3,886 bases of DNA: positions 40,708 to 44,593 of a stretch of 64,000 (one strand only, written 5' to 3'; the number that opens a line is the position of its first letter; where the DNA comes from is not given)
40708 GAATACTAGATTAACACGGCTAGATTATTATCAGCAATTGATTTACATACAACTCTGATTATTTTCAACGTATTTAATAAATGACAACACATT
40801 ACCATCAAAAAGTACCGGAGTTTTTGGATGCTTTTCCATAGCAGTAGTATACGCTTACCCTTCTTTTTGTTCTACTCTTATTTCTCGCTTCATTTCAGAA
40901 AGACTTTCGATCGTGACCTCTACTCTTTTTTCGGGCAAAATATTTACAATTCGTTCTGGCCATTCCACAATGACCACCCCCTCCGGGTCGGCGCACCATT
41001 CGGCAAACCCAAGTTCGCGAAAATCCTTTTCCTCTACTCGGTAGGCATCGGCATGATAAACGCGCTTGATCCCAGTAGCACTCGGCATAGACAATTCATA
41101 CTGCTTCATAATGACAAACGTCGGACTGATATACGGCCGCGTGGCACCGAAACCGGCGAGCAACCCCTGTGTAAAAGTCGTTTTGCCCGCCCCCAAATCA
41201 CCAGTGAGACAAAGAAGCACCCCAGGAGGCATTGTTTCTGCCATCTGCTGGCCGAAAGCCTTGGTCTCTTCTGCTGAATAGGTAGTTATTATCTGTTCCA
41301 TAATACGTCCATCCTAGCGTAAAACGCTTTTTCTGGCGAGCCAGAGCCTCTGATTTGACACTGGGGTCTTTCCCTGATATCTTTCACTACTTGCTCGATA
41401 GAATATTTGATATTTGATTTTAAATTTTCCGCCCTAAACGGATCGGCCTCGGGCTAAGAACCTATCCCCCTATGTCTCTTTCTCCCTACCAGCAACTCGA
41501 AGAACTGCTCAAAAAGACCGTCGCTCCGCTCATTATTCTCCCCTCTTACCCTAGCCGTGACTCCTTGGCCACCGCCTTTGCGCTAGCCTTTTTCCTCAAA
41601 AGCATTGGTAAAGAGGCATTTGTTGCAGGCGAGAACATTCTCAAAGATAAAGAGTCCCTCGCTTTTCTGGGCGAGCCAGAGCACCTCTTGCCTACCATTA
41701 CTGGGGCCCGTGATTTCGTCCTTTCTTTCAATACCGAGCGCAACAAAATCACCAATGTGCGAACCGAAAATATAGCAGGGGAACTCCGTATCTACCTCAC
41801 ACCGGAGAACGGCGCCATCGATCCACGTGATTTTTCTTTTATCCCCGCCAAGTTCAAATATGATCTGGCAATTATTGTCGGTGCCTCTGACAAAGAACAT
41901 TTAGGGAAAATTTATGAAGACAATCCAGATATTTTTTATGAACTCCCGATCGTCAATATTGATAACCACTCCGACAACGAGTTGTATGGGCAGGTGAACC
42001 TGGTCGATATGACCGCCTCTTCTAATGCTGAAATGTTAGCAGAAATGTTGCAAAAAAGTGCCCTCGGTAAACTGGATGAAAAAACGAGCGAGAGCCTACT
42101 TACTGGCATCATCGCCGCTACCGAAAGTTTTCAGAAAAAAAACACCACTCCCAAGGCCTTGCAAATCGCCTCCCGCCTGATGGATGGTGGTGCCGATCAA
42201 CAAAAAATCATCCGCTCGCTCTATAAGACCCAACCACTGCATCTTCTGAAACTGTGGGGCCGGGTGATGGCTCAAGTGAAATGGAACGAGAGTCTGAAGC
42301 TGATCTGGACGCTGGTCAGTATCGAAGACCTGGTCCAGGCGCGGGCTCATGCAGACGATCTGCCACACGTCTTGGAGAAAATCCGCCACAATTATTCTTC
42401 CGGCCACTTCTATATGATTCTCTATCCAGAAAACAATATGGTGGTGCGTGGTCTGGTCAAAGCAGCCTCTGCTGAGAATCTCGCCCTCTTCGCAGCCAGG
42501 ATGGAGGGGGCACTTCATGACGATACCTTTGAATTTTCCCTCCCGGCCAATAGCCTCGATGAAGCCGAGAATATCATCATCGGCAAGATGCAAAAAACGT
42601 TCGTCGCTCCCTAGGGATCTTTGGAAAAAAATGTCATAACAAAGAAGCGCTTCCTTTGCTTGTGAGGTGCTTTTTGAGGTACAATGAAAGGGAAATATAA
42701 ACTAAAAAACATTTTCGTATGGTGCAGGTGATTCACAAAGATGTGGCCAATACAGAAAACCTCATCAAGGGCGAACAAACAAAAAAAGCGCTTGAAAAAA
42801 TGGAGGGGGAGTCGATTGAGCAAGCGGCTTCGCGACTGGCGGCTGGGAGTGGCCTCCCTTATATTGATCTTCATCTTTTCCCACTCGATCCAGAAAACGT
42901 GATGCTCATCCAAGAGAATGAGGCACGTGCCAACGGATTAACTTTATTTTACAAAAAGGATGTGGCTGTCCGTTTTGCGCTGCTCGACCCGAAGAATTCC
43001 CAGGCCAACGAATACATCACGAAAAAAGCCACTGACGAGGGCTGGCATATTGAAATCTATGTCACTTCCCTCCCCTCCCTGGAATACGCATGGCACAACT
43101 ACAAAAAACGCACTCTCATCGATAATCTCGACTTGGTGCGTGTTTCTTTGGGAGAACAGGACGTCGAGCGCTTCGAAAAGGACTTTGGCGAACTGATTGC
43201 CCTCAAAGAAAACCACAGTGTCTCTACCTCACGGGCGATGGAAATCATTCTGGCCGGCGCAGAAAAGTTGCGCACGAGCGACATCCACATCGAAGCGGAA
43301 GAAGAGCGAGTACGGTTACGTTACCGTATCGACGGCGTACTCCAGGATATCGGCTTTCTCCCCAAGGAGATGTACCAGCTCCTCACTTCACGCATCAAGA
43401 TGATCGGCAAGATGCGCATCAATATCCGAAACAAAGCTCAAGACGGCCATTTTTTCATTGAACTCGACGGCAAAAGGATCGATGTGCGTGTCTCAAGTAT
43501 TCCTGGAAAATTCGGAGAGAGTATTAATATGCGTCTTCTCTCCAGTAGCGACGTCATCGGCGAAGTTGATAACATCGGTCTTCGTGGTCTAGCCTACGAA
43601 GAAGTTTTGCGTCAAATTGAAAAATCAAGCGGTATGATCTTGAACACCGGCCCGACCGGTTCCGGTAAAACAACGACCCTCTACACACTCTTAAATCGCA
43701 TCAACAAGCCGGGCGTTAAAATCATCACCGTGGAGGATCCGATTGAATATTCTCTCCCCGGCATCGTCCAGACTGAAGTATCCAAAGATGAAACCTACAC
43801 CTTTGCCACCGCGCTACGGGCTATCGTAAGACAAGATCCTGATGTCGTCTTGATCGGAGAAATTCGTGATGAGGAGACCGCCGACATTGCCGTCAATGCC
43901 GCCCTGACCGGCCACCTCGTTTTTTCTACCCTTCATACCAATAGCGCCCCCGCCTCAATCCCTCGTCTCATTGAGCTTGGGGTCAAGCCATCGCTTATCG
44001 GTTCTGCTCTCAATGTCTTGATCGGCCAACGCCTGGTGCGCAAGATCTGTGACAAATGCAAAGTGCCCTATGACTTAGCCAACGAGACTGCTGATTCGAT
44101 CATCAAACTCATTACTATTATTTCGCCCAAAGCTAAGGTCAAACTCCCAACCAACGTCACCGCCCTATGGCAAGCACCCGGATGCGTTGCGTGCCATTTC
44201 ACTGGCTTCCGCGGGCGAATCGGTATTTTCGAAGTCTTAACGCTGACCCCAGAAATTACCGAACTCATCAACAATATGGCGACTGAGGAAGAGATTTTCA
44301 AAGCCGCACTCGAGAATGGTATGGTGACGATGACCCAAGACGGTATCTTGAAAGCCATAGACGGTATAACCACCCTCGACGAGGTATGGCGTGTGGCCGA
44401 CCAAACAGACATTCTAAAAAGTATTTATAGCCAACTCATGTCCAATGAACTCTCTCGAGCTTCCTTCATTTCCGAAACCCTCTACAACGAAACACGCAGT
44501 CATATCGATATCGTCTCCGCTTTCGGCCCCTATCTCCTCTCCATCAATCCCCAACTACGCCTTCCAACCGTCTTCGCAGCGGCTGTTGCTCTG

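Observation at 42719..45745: Single 1008-aa polypeptide containing two complete PilB/GspE-type secretion ATPases in tandem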

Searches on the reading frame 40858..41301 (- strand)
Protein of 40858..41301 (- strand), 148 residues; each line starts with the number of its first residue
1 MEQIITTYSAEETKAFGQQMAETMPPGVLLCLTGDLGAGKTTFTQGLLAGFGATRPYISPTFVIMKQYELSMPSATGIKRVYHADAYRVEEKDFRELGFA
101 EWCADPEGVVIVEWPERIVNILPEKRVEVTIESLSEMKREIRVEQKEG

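Call 29: search_protein_families(library=ncbifam, proteins=[window:40858-41301:-], max_evalue=0.001)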
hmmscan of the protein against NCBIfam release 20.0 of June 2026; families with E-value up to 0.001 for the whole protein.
window:40858-41301:- (148 aa): 2 families
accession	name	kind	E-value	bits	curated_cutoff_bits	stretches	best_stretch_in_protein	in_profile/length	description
TIGR00150.1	T6A_YjeE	equivalog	1.4e-31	109.1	60.1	1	11-144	6-132/135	tRNA (adenosine(37)-N6)-threonylcarbamoyltransferase complex ATPase subunit type 1 TsaE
NF007931.0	PRK10646.1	equivalog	3e-19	69.5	246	1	2-143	3-137/153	tRNA (adenosine(37)-N6)-threonylcarbamoyltransferase complex ATPase subunit type 1 TsaE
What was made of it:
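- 40855..41301 (-): TsaE, the divergent neighbour that marks the conserved slot. NCBIfam TIGR00150 scores 109 bits against a cutoff of 60 (call 29).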

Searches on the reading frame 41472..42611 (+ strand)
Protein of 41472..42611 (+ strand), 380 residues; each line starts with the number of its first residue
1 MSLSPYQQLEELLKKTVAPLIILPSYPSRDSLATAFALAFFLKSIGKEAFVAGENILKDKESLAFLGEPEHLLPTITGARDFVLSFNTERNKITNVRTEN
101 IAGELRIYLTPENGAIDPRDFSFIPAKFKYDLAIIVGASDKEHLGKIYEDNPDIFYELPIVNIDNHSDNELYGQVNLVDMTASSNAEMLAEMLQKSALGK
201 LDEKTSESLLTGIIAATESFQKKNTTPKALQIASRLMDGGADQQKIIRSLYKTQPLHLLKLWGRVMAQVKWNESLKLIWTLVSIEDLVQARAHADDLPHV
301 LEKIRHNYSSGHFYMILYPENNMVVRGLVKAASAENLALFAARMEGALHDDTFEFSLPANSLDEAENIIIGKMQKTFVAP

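Call 7: search_protein_families(library=pfam, proteins=[window:41472-42611:+], max_evalue=0.00001)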
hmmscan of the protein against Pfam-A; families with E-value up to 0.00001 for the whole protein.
window:41472-42611:+ (380 aa): 0 families

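Call 13: search_protein_families(library=pfam, proteins=[window:41472-42611:+], max_evalue=0.1)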
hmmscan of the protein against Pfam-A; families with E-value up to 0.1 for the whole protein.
window:41472-42611:+ (380 aa): 1 family
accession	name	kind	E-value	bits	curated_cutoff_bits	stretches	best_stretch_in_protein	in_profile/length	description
PF01368.27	DHH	-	0.0002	22.1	28.1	1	27-213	10-125/125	DHH family, N-terminal domain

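Call 29: search_protein_families(library=ncbifam, proteins=[window:41472-42611:+], max_evalue=0.001)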
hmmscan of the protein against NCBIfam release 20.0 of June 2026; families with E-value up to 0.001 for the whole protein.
window:41472-42611:+ (380 aa): 1 family
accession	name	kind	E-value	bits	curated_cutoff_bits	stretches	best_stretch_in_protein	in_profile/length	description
NF053633.1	OlncasPapPhNrnA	equivalog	3e-12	46.1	350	1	129-290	78-234/317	bifunctional oligoribonuclease/PAP phosphatase NrnA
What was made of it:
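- On DHH phosphoesterases / NrnA (for the partner gene 41472-42614): NCBIfam NrnA scores 46 bits against a cutoff of 350 (call 29).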

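Call 78: find_homologous_proteins(query=window:41472-42611:+, max_evalue=0.00001)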
Query window:41472-42611:+ (380 aa): 1095 proteins with E <= 0.00001 among 8000 candidates; the best 120 are listed.
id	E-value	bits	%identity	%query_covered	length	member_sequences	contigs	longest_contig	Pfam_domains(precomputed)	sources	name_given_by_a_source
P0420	1.7e-246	835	100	100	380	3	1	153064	-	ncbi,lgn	-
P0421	4.2e-192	656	80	99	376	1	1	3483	-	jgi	-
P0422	1.8e-190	651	77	100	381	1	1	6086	-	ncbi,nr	ncbi:MAG: hypothetical protein Q8O53_02170 [Candidatus Moranbacteria bacterium]|nr:hypothetical prot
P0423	4.1e-190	649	77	99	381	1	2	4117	-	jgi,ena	jgi:nanoRNase/pAp phosphatase (c-di-AMP/oligoRNAs hydrolase)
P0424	1.3e-189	648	78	98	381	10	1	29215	-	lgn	-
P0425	2.5e-189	647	79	98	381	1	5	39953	-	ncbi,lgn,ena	-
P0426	3.3e-188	643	76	100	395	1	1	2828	-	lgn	-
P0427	3.4e-186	637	76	98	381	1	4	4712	-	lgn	-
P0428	1.6e-185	634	77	98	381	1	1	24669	-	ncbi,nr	ncbi:MAG: hypothetical protein KBD27_01125 [Candidatus Moranbacteria bacterium]|nr:hypothetical prot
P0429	1.7e-185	634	78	98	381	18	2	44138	-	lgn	-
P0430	3.9e-185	633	77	99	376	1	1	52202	-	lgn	-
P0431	4.0e-185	633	77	98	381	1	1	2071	-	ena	-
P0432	4.7e-185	633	77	98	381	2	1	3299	-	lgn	-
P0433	9.0e-185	632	75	100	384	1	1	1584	-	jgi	jgi:nanoRNase/pAp phosphatase (c-di-AMP/oligoRNAs hydrolase)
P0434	9.7e-185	632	77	98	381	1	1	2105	-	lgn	-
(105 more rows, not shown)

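Call 103: search_solved_structures(query=window:41472-42611:+, max_evalue=1, show_alignments=1)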
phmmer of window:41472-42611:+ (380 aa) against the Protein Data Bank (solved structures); distinct sequences matched with E-value up to 1: 14.
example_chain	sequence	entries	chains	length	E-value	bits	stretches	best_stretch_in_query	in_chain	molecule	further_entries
4ls9_A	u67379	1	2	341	8.5e-14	54.7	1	160-271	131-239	DHH family protein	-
9wbu_B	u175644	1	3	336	2.2e-11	46.8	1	130-301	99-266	Bifunctional oligoribonuclease and PAP phosphatase NrnA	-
5jju_A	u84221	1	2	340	2.2e-11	46.8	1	131-302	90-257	Uncharacterized protein Rv2837c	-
5cet_A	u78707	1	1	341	2.2e-11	46.7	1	131-302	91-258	Bifunctional oligoribonuclease and PAP phosphatase NrnA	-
5o4z_A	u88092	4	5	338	9.4e-10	41.4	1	127-291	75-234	DHH/DHHA1-type phosphodiesterase TM1595 | phosphodiesterase TM1595 | phosphodiesterase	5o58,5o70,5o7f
5o1u_A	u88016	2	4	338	1.3e-09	41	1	127-291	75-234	Phosphodiesterase | TmPDE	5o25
5j21_A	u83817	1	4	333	1.8e-09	40.5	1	159-274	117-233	Bifunctional oligoribonuclease and PAP phosphatase NrnA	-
5ipp_A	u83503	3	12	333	4.6e-09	39.1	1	159-274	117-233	Bifunctional oligoribonuclease and PAP phosphatase NrnA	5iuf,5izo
3dev_A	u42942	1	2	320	1.4e-07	34.3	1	159-266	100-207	SH1221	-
8iu7_A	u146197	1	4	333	3.4e-06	29.7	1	159-265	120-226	Bifunctional oligoribonuclease and PAP phosphatase NrnA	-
8ioo_A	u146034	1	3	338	0.00055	22.4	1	156-306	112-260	RecJ-like protein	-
4py9_A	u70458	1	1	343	0.001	21.5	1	161-271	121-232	Putative exopolyphosphatase-related protein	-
3w5w_A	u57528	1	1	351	0.0011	21.5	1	161-271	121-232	Putative exopolyphosphatase-related protein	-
9r7o_A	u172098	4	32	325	0.022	17.2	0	154-368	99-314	DHH family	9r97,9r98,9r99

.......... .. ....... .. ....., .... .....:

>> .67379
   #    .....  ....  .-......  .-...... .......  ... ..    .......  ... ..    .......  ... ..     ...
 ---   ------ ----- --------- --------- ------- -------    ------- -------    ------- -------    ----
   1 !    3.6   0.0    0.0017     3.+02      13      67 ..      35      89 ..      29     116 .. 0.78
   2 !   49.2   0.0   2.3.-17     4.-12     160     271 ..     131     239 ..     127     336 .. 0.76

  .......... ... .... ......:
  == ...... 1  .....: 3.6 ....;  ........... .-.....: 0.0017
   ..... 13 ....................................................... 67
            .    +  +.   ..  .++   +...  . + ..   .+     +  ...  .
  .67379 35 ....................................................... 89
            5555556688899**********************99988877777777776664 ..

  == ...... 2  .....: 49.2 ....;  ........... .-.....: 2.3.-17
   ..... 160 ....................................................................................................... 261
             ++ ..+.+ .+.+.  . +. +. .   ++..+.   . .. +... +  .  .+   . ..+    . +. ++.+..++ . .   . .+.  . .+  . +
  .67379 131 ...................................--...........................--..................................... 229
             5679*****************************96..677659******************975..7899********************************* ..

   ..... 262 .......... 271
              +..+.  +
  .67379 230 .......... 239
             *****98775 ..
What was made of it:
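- On DHH phosphoesterases / NrnA (for the partner gene 41472-42614): The fold-level match to NrnA and DHH structures is E = 8.5e-14 to 2e-11 (call 103).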

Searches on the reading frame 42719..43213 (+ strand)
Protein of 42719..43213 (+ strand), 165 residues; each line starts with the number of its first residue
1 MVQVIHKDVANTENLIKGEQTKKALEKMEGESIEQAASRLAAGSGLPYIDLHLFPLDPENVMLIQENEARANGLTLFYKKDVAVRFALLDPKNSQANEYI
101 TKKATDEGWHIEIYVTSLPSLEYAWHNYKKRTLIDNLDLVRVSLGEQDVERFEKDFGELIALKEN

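Call 94: search_protein_families(library=pfam, proteins=[window:42719-43213:+], max_evalue=1)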
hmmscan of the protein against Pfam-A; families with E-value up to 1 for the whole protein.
window:42719-43213:+ (165 aa): 2 families
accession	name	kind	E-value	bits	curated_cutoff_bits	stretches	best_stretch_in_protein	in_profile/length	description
PF05157.20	MshEN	-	4.8e-05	23.7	23.1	1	45-102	2-59/90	MshEN domain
PF25025.1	EF-Ts_N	-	0.096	13.1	33.2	0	22-38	32-48/60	Elongation factor Ts, mitochondrial, N-terminal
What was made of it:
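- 42719..43213 (+): N1 domain (residues 1-165), T2SSE_N/MshEN-like, present only once. Pfam MshEN scores 23.7 bits against a cutoff of 23.1 when scanned alone (call 94).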

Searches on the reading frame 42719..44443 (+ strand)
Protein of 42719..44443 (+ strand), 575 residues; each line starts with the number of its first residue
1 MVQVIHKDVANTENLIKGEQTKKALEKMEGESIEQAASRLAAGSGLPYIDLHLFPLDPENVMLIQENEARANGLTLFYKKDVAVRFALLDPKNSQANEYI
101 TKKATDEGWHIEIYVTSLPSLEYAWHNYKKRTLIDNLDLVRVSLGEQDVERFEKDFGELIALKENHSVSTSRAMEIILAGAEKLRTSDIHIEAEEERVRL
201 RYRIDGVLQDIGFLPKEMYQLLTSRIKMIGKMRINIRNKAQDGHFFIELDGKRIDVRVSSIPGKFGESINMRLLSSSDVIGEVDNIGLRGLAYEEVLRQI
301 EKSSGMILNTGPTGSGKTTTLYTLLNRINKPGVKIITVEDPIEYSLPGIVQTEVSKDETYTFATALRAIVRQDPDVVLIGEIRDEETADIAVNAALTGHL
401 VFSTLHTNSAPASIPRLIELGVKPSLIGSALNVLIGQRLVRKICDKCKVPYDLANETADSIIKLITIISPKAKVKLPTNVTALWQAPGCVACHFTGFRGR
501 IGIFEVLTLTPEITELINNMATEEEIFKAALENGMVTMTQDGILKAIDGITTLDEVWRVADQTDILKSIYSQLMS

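Call 93: search_protein_families(library=ncbifam, proteins=[window:42719-44443:+], max_evalue=1e-30)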
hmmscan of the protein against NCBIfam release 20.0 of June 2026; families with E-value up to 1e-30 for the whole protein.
window:42719-44443:+ (575 aa): 6 families
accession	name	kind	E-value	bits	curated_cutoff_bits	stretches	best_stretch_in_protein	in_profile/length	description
TIGR02533.1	type_II_gspE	equivalog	1.5e-133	446.1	630.25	1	108-559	45-485/486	type II secretion system ATPase GspE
TIGR02538.1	type_IV_pilB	equivalog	3.5e-132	441.9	675.65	1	22-560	32-562/564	type IV-A pilus assembly ATPase PilB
NF007755.0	PRK10436.1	equivalog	1.9e-112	376.3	617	1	163-561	78-460/465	type II secretion system protein GspE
NF053534.1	T4PilAsmATPsTfpB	equivalog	5.2e-108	361.9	850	1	174-560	205-582/584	type IV pilus assembly ATPase TfpB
NF041000.1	ATPase_ComGA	equivalog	3.2e-69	232.9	300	1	177-441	3-266/267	competence type IV pilus ATPase ComGA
TIGR01420.1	pilT_fam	subfamily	8.1e-56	189.7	319.1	1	174-421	2-243/343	PilT/PilU family type 4a pilus ATPase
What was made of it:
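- Closest known: Type IVa pilus assembly ATPase PilB. Different: Each module alone scores below the TIGR02538 cut-off (call 93).
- Each module alone fails the curated PilB, GspE and ComGA equivalog cut-offs (call 93). Neither module passes the PilB or GspE equivalog thresholds (call 93).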
